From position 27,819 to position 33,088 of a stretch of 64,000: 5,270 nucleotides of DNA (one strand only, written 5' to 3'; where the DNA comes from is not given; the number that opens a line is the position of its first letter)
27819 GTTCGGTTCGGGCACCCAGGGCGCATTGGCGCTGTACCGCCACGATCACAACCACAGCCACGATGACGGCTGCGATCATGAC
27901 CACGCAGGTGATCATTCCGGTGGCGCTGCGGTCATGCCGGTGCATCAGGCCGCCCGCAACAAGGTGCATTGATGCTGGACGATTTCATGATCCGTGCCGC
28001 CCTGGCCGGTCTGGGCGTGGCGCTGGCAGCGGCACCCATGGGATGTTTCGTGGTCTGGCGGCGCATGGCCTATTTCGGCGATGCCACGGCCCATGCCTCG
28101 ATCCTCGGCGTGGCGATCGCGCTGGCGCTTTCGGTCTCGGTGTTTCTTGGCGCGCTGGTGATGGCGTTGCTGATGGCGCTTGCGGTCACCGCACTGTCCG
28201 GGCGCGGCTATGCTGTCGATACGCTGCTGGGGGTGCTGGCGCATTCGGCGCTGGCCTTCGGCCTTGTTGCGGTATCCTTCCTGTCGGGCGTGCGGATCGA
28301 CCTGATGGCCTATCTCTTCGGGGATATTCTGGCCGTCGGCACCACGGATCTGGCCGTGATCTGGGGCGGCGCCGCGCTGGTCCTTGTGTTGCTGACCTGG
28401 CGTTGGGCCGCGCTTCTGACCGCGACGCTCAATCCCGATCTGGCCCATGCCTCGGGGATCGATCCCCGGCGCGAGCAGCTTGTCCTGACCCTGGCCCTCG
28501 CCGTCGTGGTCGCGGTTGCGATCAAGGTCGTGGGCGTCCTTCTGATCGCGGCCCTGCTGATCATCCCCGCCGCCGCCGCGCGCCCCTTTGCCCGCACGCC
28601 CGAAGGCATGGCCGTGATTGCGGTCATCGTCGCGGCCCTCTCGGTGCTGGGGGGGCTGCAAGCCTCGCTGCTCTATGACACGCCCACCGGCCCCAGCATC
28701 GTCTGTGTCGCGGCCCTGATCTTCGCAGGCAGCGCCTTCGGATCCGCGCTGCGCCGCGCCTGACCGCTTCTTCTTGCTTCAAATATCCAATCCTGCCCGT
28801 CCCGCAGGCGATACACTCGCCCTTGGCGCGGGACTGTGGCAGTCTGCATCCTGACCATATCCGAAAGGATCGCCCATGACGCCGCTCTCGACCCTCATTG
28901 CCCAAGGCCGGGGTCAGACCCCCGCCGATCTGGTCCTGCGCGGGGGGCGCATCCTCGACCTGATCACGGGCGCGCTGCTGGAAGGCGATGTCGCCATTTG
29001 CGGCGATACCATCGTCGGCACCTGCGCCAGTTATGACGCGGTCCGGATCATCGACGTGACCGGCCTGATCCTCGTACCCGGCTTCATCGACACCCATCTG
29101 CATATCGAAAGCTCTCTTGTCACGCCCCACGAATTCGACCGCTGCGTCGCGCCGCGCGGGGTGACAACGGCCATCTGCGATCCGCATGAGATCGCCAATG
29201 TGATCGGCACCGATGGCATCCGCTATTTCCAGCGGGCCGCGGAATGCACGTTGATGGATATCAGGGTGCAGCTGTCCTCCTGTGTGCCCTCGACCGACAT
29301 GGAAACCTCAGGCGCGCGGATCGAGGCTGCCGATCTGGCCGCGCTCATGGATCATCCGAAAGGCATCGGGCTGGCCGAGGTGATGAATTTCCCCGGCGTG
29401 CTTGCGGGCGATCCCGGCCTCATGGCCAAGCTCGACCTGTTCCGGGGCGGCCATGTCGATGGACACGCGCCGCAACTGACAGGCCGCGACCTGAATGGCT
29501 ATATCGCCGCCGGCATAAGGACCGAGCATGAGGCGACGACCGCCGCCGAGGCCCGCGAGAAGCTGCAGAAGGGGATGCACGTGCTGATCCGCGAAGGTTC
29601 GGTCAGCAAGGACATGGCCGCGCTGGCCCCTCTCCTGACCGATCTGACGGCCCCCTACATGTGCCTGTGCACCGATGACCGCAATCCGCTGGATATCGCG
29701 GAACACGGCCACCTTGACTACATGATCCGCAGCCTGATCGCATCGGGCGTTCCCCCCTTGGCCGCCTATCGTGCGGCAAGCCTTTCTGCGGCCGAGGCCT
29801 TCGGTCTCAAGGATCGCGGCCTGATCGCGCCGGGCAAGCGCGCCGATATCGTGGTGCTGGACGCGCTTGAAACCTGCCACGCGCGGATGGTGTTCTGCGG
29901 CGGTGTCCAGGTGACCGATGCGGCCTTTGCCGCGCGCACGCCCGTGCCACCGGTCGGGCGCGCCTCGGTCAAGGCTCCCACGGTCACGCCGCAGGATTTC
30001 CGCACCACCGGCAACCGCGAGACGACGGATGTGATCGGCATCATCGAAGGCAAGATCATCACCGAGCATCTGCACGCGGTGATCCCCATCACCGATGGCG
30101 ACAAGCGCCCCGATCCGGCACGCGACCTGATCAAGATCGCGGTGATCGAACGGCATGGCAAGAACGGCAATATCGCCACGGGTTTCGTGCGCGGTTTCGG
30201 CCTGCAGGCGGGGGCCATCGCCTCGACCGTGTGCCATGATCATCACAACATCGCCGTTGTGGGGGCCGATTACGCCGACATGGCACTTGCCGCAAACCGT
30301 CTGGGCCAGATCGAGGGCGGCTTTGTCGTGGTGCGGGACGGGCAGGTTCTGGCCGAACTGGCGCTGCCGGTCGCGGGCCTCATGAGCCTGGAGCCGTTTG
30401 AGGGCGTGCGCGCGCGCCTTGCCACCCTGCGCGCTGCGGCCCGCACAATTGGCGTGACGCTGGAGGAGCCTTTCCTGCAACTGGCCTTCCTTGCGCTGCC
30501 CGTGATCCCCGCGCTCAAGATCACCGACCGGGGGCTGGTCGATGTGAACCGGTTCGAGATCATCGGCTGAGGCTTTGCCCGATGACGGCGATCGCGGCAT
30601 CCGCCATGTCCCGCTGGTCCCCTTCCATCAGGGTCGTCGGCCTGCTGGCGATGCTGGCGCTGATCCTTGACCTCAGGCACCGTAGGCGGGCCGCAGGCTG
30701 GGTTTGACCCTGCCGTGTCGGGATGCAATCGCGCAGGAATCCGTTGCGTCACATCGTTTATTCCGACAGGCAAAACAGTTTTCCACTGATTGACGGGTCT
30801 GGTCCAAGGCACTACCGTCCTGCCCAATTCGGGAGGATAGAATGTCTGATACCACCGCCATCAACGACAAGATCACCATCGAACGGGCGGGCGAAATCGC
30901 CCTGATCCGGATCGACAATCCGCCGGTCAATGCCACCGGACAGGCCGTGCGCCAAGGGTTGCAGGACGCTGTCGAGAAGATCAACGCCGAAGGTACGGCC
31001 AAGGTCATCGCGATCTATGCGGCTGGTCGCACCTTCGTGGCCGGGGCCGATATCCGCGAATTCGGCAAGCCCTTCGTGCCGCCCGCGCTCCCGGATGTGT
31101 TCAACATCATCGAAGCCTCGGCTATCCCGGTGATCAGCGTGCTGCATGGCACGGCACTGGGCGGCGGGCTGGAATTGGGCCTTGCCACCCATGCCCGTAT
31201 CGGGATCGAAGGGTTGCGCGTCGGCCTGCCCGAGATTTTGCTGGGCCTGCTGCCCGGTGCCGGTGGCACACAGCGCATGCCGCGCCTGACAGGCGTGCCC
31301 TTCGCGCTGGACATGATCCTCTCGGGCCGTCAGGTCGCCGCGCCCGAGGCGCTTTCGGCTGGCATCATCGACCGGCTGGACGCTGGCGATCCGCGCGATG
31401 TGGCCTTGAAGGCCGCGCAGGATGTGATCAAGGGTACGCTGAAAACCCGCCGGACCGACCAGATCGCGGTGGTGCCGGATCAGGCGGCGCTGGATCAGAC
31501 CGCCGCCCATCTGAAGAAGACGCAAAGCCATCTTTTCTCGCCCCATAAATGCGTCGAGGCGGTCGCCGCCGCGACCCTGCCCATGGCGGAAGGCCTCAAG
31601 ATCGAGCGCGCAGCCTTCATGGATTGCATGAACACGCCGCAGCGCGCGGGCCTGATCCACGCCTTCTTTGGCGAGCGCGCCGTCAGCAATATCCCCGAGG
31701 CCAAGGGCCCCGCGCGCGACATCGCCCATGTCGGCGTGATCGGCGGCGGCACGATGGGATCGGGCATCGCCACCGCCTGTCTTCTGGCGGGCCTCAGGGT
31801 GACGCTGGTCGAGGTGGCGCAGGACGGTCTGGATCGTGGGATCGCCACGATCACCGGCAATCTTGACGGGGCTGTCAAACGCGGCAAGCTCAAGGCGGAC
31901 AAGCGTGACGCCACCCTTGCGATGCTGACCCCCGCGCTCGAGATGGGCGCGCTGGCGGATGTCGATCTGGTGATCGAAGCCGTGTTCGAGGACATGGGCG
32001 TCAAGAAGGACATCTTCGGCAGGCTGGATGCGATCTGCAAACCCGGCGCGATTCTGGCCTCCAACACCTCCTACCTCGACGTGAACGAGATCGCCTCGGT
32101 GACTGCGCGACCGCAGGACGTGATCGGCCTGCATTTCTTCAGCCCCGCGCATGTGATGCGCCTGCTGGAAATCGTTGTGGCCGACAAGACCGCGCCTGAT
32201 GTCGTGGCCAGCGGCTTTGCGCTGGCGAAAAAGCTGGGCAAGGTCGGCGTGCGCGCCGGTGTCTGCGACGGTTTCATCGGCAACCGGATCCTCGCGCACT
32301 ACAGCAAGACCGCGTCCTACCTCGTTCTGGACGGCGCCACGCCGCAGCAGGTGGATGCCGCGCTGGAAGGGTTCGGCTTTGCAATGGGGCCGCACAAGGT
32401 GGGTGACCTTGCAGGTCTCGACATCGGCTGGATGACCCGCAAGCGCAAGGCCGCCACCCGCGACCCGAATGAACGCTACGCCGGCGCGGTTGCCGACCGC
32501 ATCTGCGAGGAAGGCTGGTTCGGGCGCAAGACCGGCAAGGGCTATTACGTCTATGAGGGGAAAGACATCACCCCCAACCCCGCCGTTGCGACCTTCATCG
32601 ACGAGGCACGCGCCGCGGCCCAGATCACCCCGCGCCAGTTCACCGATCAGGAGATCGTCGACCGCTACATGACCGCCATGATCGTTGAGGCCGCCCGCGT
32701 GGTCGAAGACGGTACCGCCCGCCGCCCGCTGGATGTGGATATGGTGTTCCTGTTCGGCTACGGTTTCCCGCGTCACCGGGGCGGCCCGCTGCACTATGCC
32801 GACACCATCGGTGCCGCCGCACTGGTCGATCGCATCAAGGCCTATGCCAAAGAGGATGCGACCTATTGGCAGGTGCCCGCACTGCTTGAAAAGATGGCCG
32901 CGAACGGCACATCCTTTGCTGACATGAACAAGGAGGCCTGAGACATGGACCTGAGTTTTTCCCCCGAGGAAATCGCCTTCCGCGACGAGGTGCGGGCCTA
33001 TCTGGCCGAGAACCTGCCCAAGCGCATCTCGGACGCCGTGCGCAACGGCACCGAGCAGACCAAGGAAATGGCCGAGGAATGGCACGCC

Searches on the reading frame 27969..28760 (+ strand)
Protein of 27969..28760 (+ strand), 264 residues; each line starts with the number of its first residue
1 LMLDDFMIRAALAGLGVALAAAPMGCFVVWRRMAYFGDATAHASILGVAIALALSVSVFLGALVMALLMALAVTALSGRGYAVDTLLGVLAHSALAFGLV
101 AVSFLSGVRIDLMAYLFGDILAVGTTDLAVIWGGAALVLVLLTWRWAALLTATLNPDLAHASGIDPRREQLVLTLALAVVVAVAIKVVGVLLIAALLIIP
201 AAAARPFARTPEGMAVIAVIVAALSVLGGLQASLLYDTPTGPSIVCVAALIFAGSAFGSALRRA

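Call 36: search_protein_families(library=pfam, proteins=[window:27969-28760:+], max_evalue=0.00001)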
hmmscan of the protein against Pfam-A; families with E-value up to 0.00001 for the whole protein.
window:27969-28760:+ (264 aa): 1 family
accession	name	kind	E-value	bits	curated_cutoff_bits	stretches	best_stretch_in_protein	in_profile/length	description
PF00950.22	ABC-3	-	6.7e-67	226.2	20.1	1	4-255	2-254/258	ABC 3 transport family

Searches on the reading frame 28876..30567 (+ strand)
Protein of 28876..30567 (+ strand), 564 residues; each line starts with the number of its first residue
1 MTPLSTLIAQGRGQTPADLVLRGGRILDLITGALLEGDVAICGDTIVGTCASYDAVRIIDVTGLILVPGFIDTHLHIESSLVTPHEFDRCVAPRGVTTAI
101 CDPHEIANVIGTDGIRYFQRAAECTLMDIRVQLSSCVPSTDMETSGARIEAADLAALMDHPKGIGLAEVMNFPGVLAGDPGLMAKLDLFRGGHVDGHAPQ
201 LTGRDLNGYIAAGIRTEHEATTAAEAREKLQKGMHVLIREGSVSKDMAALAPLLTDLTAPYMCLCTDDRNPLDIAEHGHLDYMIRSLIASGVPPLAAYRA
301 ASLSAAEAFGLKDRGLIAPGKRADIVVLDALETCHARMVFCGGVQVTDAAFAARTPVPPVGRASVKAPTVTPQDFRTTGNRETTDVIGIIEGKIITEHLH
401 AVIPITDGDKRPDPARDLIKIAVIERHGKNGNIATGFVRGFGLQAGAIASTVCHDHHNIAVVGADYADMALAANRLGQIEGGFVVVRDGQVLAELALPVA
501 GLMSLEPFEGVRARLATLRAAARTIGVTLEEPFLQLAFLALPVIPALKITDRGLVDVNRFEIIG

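Call 36: search_protein_families(library=pfam, proteins=[window:28876-30567:+], max_evalue=0.00001)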
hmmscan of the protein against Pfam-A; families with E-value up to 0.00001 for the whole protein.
window:28876-30567:+ (564 aa): 3 families
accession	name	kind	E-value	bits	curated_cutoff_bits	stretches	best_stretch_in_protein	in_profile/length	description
PF13382.11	Adenine_deam_C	-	1.1e-67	227.2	27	1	394-561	2-169/169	Adenine deaminase C-terminal domain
PF01979.26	Amidohydro_1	-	6.8e-33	114.8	25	1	65-343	1-342/345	Amidohydrolase family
PF07969.17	Amidohydro_3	-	1.5e-12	48.2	29.7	1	291-335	406-452/472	Amidohydrolase family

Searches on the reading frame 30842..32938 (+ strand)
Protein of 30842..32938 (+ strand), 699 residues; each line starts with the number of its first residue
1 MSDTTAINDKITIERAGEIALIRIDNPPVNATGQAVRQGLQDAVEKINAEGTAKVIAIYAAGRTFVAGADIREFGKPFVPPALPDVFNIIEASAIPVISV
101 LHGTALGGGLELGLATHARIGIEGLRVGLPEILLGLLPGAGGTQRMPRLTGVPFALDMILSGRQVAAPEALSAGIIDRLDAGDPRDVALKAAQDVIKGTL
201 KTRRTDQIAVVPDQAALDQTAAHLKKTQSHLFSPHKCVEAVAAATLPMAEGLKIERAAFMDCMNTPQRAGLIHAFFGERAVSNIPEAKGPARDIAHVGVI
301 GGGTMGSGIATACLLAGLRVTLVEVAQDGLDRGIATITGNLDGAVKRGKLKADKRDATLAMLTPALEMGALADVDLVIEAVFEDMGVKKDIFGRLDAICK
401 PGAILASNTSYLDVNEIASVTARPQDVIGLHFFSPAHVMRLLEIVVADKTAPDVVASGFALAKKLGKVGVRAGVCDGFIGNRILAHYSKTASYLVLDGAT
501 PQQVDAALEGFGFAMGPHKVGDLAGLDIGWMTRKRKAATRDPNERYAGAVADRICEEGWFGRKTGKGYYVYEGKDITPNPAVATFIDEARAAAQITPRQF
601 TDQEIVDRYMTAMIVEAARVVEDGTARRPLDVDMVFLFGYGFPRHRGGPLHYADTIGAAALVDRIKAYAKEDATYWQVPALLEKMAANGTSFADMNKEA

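Call 41: search_protein_families(library=pfam, proteins=[window:30842-32938:+], max_evalue=0.00001)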
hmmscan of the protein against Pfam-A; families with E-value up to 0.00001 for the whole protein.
window:30842-32938:+ (699 aa): 4 families
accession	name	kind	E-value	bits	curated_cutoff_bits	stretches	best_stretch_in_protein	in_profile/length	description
PF02737.24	3HCDH_N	-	2.9e-60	203.7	22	1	296-472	1-177/180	3-hydroxyacyl-CoA dehydrogenase, NAD binding domain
PF00725.27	3HCDH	-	1.3e-30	106.2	22.1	2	477-571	1-97/97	3-hydroxyacyl-CoA dehydrogenase, C-terminal domain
PF00378.25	ECH_1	-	8.8e-28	97.7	27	1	16-196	3-191/251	Enoyl-CoA hydratase/isomerase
PF16113.10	ECH_2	-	1.4e-15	58.1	27.2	1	29-186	12-178/335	Enoyl-CoA hydratase/isomerase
